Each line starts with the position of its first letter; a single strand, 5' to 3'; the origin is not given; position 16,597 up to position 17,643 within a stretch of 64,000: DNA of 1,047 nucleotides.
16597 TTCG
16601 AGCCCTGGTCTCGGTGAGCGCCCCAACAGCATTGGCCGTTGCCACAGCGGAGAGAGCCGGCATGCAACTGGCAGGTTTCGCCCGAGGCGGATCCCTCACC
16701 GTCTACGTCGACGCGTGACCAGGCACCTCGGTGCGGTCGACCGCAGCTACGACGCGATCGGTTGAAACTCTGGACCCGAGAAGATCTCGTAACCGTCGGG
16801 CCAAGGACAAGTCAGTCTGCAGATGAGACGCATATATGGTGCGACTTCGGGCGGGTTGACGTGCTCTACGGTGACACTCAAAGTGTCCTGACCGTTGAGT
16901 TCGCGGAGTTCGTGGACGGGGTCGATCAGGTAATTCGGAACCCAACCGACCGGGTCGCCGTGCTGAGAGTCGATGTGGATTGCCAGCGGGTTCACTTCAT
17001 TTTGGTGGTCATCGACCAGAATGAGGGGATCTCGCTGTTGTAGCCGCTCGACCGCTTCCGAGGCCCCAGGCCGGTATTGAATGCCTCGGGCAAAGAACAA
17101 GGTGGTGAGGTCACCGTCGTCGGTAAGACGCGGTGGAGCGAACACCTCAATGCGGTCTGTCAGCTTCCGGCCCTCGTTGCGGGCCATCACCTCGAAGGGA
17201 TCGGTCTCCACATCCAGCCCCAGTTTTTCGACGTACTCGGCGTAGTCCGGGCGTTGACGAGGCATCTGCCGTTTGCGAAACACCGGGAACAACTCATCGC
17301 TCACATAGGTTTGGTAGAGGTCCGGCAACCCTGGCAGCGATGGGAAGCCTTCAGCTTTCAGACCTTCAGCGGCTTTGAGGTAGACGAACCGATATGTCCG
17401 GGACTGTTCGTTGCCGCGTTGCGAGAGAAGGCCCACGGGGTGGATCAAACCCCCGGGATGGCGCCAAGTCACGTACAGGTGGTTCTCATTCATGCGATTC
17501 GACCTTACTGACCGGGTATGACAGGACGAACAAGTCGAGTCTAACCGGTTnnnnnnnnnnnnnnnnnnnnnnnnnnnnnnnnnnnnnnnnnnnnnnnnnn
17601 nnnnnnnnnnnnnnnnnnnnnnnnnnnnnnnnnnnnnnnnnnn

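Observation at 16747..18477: HipB-less Hip module: short HipA-family kinase followed by a HipS-like/HIRAN fusion, inserted between fdhD and hemQ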

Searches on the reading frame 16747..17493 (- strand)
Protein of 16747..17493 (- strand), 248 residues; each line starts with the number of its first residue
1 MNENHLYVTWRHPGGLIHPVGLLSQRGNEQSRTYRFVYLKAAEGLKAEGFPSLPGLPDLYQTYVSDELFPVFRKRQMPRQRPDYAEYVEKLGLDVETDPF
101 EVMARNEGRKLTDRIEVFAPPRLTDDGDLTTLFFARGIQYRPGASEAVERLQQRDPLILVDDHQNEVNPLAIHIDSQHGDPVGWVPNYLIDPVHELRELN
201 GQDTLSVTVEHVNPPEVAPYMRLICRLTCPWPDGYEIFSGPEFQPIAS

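Call 3: search_protein_families(library=pfam, proteins=[window:16747-17493:-], max_evalue=1)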
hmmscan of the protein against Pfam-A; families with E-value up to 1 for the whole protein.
window:16747-17493:- (248 aa): 1 family
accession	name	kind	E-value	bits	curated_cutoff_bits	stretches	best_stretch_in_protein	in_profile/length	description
PF08797.16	HIRAN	-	0.00063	20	24.7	1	133-197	6-66/96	HIRAN domain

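Call 4: search_protein_families(library=ncbifam, proteins=[window:16747-17493:-], max_evalue=1)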
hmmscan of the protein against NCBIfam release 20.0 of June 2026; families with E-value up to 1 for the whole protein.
window:16747-17493:- (248 aa): 1 family
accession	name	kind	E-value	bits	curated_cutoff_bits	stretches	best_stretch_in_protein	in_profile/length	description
NF007041.0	PRK09496.3-4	equivalog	0.23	10.1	386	1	80-106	327-353/450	Trk system potassium transporter TrkA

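Call 5: search_protein_families(library=padloc, proteins=[window:16747-17493:-], max_evalue=1)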
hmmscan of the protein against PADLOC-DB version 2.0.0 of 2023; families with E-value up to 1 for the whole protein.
window:16747-17493:- (248 aa): 7 families
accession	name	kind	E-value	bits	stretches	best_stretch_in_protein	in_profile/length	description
PDLC04347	PDC-M03B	-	3.5e-73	244.2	1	2-246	3-242/245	-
PDLC04346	PDC-M03B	-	4.8e-51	171.9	1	55-247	6-205/262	-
PDLC04348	PDC-M03B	-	1.6e-49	166.9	1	1-244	1-243/248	-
PDLC04350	PDC-M03B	-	1e-25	88.6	1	59-241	55-236/280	-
PDLC04352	PDC-M03B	-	5.4e-25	86.4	1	4-215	6-215/250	-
PDLC04349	PDC-M03B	-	1.3e-24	85.1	1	3-213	7-214/232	-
PDLC04351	PDC-M03B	-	6.7e-14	50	1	20-196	23-198/255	-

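Call 13: find_homologous_proteins(query=window:16747-17493:-, max_evalue=0.001)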
Query window:16747-17493:- (248 aa): 168 proteins with E <= 0.001 among 653 candidates; the best 120 are listed.
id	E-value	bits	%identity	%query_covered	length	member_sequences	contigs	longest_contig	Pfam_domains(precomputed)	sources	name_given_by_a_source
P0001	5.2e-169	578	100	100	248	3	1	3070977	-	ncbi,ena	-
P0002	1.2e-121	423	74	100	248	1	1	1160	PF08797.17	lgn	-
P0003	1.7e-121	423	75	100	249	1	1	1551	-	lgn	-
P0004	1.7e-118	413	74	100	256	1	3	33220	-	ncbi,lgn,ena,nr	ncbi:MAG: hypothetical protein OXN44_06205 [Acidimicrobiaceae bacterium]|nr:hypothetical protein [Ac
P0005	5.7e-118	411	74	99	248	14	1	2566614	-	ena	-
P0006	8.1e-118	411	73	100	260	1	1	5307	-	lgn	-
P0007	4.5e-117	408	73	99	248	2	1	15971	-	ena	-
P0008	2.3e-116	406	71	100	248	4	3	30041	-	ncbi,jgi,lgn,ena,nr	ncbi:MAG: hypothetical protein OXB92_04495 [Acidimicrobiaceae bacterium]|nr:hypothetical protein [Ac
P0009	4.6e-116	405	70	100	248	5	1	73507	-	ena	-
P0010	2.3e-115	403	71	100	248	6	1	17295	PF08797.17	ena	-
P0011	3.2e-114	399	71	100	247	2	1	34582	-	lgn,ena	-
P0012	8.4e-114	397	70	100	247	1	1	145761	-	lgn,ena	-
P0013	3.4e-113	395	72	100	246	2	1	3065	-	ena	-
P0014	6.2e-113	395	69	100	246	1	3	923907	PF08797.17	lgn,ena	-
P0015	3.6e-111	389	69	100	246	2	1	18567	-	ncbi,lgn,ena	-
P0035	7.1e-101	355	65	100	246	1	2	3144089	-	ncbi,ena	-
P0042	5.1e-97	342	63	99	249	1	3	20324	PF08797.17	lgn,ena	-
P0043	1.1e-96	341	68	92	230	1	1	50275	PF08797.17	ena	-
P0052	8.9e-94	332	62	99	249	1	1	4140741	-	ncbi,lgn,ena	-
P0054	6.1e-93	329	60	100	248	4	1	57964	PF08797.17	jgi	-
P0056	4.3e-92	326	60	100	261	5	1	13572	PF08797.17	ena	-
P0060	8.2e-91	322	61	98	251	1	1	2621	PF08797.17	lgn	-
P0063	2.1e-90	321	58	100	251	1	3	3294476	PF08797.17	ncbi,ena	-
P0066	5.8e-90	319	59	99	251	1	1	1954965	PF08797.17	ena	-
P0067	6.2e-90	319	59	100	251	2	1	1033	PF08797.17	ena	-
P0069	2.3e-89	317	59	100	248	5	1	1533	PF08797.17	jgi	-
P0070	6.9e-89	316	57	100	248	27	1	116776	PF08797.17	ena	-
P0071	1.3e-88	315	58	98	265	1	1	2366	PF08797.17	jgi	jgi:hypothetical protein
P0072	4.1e-88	313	59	99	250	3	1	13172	PF08797.17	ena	-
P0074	1.0e-87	312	59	99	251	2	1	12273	PF08797.17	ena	-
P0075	1.2e-87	312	59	98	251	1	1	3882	PF08797.17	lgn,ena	-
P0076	1.4e-87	312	58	99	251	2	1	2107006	PF08797.17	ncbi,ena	-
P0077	2.7e-87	311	57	100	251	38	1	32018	PF08797.17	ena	-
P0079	5.0e-87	310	58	99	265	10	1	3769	PF08797.17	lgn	-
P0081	9.1e-87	309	58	100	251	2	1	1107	PF08797.17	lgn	-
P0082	9.8e-87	309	57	100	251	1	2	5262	PF08797.17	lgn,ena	-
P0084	1.8e-86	308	57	100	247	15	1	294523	PF08797.17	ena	-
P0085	2.2e-86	308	57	100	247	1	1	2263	PF08797.17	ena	-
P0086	2.5e-86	307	58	98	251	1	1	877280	PF08797.17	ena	-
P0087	3.1e-86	307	59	99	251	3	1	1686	PF08797.17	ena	-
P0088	3.6e-86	307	59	100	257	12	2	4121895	PF08797.17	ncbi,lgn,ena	-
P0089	4.6e-86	307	58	100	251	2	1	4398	PF08797.17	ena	-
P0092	5.7e-85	303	57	100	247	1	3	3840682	PF08797.17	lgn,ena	-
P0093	7.5e-85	303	57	100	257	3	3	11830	PF08797.17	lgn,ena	-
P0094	1.2e-84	302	57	98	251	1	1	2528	PF08797.17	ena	-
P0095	1.4e-84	302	57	100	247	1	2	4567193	PF08797.17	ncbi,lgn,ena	-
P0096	6.4e-84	300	56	99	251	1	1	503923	PF08797.17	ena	-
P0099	3.4e-83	297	56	100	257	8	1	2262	PF08797.17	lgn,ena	-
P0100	3.6e-83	297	57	100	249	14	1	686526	PF08797.17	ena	-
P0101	4.8e-83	297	56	99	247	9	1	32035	PF08797.17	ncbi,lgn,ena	-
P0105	1.0e-82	296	56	100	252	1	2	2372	PF08797.17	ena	-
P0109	3.2e-82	294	56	100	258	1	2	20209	PF08797.17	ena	-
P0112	4.0e-82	294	56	99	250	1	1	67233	-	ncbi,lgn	ncbi:MAG: DNA-binding protein [Actinomycetota bacterium]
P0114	5.8e-82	293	55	99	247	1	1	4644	PF08797.17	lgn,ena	-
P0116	1.5e-81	292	56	99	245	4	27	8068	PF08797.17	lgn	-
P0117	2.0e-81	291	56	100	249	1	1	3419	PF08797.17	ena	-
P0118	3.5e-81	291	57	97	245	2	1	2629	PF08797.17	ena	-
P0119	3.9e-81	290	54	100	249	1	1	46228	PF08797.17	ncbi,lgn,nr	ncbi:MAG: DNA-binding protein [Actinomycetota bacterium]|nr:DNA-binding protein [Actinomycetota bact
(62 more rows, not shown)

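Call 15: find_encoding_contigs(protein=P0001, flank=6000, max_places=4)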
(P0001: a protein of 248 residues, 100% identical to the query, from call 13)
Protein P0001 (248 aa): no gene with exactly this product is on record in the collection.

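Call 16: list_cluster_members(proteins=[P0001, P0004, P0112, P0119])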
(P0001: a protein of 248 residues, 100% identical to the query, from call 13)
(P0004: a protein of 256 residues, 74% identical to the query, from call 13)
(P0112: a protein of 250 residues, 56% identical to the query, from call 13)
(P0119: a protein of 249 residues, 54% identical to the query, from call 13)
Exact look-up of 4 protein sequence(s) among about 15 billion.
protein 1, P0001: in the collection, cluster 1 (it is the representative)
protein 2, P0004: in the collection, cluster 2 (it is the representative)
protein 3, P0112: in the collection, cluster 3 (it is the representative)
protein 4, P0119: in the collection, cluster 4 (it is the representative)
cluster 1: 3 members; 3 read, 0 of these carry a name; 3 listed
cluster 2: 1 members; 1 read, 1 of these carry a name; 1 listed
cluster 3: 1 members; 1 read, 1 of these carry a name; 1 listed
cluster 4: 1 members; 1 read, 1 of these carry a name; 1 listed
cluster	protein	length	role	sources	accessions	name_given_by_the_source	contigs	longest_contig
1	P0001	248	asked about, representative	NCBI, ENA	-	-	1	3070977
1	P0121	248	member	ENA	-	-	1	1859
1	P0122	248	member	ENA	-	-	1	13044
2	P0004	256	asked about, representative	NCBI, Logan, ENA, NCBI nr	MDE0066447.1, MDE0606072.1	MAG: hypothetical protein OXN44_06205 [Acidimicrobiaceae bacterium] | hypothetical protein [Acidimicrobiaceae bacterium]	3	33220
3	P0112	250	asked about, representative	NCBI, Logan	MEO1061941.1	MAG: DNA-binding protein [Actinomycetota bacterium]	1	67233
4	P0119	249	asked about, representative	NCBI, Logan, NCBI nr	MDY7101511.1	MAG: DNA-binding protein [Actinomycetota bacterium] | DNA-binding protein [Actinomycetota bacterium]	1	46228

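Call 17: find_encoding_contigs(protein=P0005, flank=6000, max_places=2)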
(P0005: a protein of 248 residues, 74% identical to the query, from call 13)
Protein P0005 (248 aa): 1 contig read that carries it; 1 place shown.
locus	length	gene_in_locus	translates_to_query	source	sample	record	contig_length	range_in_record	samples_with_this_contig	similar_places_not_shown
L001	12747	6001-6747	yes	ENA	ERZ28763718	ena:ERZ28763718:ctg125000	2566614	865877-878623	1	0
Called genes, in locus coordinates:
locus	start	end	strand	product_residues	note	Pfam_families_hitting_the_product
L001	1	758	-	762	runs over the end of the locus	PF08335:GlnD_UR_UTase, PF24931:ACT_ACR9_3rd (faint), PF01966:HD, PF01842:ACT (weak), PF26956:ACT_ACR_D1 (weak)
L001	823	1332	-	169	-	-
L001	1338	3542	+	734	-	PF05378:Hydant_A_N, PF01968:Hydantoinase_A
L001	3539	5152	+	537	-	PF02538:Hydantoinase_B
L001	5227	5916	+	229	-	PF06778:Chlor_dismutase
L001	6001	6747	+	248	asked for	-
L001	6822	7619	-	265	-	PF02634:FdhD-NarQ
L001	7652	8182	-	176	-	PF08768:THAP4_heme-bd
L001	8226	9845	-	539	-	PF00118:Cpn60_TCP1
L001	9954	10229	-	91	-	PF02597:ThiS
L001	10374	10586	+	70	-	-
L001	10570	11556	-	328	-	PF02595:Gly_kinase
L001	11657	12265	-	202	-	PF13399:LytR_C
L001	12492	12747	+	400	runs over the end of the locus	PF13395:HNH_4 (weak)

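Call 18: find_encoding_contigs(protein=P0035, flank=6000, max_places=2)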
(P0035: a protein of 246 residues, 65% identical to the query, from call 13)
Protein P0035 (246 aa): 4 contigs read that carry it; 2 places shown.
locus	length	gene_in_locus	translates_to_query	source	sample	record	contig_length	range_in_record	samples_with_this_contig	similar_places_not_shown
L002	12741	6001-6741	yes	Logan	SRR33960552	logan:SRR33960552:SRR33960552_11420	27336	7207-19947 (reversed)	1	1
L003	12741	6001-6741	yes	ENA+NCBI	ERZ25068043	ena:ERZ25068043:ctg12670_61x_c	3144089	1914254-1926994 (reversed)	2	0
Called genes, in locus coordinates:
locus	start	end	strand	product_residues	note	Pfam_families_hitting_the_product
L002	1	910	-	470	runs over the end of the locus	PF04909:Amidohydro_2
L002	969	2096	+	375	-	PF04909:Amidohydro_2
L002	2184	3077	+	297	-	PF00296:Bac_luciferase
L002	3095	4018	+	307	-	PF00106:adh_short, PF08659:KR (weak), PF13561:adh_short_C2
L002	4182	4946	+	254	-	PF05721:PhyH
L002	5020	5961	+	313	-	PF07804:HipA_C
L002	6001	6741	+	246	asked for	-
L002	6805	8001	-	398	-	PF00108:Thiolase_N, PF22691:Thiolase_C_1, PF02803:Thiolase_C (weak)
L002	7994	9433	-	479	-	PF01796:OB_ChsH2_C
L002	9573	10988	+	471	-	PF04909:Amidohydro_2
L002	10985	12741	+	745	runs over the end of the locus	PF01315:Ald_Xan_dh_C, PF02738:MoCoBD_1, PF20256:MoCoBD_2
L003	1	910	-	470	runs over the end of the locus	PF04909:Amidohydro_2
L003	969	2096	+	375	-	PF04909:Amidohydro_2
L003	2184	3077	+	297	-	PF00296:Bac_luciferase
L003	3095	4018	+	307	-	PF00106:adh_short, PF08659:KR (weak), PF13561:adh_short_C2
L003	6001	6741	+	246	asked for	-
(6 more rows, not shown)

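Call 19: find_encoding_contigs(protein=P0052, flank=6000, max_places=2)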
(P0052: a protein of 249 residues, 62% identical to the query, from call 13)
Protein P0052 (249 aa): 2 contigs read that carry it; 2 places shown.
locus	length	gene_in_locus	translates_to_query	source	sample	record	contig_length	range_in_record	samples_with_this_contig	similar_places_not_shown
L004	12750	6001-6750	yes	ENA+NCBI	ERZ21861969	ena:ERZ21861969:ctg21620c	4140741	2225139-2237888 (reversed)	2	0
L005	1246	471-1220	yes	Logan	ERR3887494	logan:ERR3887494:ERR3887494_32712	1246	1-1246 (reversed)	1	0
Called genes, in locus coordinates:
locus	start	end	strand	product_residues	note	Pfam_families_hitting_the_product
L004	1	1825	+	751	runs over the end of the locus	PF13385:Laminin_G_3, PF20254:DMFA2_C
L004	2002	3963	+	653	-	PF02129:Peptidase_S15, PF00326:Peptidase_S9 (weak), PF08530:PepX_C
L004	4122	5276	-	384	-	PF01168:Ala_racemase_N, PF14031:D-ser_dehydrat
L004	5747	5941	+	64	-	-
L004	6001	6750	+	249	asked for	-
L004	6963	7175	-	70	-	-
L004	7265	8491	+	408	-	PF00291:PALP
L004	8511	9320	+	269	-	-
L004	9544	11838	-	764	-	PF00270:DEAD, PF00271:Helicase_C, PF22982:WHD_HRQ1, PF09369:MZB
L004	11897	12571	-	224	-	PF01936:NYN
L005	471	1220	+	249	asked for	-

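Call 25: search_solved_structures(query=A1, max_evalue=10, show_alignments=3)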
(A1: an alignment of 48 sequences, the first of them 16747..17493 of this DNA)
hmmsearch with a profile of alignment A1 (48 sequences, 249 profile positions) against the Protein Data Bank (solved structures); distinct sequences matched with E-value up to 10: 11.
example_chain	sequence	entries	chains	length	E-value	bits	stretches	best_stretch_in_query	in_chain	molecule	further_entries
3k2y_A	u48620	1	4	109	0.013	18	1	137-192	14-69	uncharacterized protein lp_0118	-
2mzn_A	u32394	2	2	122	0.018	17.5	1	152-201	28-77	Helicase-like transcription factor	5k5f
4xzf_A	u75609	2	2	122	0.019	17.4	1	152-201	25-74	Helicase-like transcription factor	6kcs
5bnh_A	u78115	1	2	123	0.02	17.3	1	152-201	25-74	Helicase-like transcription factor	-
4s0n_A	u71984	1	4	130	0.022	17.2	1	152-201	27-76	Helicase-like transcription factor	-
4xzg_A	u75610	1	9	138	0.026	17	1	152-200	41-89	Helicase-like transcription factor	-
6mky_A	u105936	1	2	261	0.56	12.6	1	129-224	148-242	Protein phosphatase 1 regulatory subunit 7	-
23or_B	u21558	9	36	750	0.63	12.4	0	149-203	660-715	Retron Eco8 OLD nuclease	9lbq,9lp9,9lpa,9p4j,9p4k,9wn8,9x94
6obn_C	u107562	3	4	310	0.8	12.1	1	130-224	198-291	Protein phosphatase 1 regulatory subunit 7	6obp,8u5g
8b5r_S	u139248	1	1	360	1.1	11.6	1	130-224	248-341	Protein phosphatase 1 regulatory subunit 7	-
6hkw_A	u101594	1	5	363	1.2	11.6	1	130-224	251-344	Protein phosphatase 1 regulatory subunit 7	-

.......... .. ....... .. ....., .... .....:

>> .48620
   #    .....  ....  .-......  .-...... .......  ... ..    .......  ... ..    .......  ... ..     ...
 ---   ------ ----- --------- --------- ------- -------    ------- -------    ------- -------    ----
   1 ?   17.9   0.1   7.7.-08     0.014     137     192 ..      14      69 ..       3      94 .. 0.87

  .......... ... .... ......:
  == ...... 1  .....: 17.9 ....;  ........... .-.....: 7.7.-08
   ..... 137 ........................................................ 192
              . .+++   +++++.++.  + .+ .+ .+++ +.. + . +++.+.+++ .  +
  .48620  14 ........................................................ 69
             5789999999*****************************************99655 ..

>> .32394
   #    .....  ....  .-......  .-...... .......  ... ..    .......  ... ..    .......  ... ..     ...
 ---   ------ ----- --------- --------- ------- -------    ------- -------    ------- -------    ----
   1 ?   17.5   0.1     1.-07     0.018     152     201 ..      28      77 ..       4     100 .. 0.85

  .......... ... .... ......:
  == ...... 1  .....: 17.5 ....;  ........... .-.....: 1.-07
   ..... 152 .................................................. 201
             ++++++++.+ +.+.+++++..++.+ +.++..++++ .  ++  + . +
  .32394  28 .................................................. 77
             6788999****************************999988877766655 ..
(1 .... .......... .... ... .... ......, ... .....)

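Call 32: predict_structure(alignment_id=A1)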
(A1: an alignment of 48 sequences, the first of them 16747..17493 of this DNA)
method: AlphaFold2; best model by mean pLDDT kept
length: 248 residues; sequences in the alignment: 48
mean_pLDDT: 90.1   pTM: 0.84
mean pLDDT of the five models: 90.1, 88.1, 87.1, 86.7, 83.3
residues with pLDDT >= 90: 152; 70-90: 89; 50-70: 7; < 50: 0
segments of 3 or more residues with pLDDT < 50: none
pLDDT, mean of each block of 10 residues (from residue 1): 87 86 87 94 92 94 95 86 86 87 77 79 94 91 94 97 91 96 93 94 93 87 94 90 89
secondary structure, 60 per line:
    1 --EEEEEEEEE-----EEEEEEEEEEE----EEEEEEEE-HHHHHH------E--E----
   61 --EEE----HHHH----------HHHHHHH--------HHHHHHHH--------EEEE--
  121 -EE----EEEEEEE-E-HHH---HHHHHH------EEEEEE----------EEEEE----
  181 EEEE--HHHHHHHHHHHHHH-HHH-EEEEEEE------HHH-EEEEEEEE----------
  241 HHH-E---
elements in order: E3-11 E17-27 E32-39 H41-46 E63-65 H70-73 H84-90 H99-106 E115-118 E128-134 H144-149 E156-161 E172-176 E181-184 H187-200 E206-212 E223-230

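Call 34: search_protein_representatives(alignment_id=A1)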
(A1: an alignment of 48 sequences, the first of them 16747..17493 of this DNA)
Query: 48 sequences, 249 profile positions. Proteins with E-value up to 0.001 (for the whole library): 1811; up to 1e-10: 1084; up to 1e-30: 406. The best 150 are listed.
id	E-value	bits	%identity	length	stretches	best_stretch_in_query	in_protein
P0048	3.4e-120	416.3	-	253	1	4-248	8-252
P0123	5.0e-104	363.3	-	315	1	5-248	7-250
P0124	4.0e-100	350.5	-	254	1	2-248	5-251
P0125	6.6e-99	346.5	-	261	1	4-248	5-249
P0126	1.7e-81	289.5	-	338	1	4-191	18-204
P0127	2.2e-79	282.5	-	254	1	4-248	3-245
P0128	9.4e-76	270.7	-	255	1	3-248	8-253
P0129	1.4e-74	266.9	-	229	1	29-248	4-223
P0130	3.1e-74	265.7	-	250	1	8-248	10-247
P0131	6.2e-71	254.9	-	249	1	4-248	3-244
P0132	1.7e-69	250.2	-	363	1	7-248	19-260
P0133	6.2e-69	248.3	-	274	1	5-248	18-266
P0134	6.8e-67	241.7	-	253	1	5-248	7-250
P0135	8.9e-67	241.3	-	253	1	6-248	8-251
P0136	7.4e-66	238.3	-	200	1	1-143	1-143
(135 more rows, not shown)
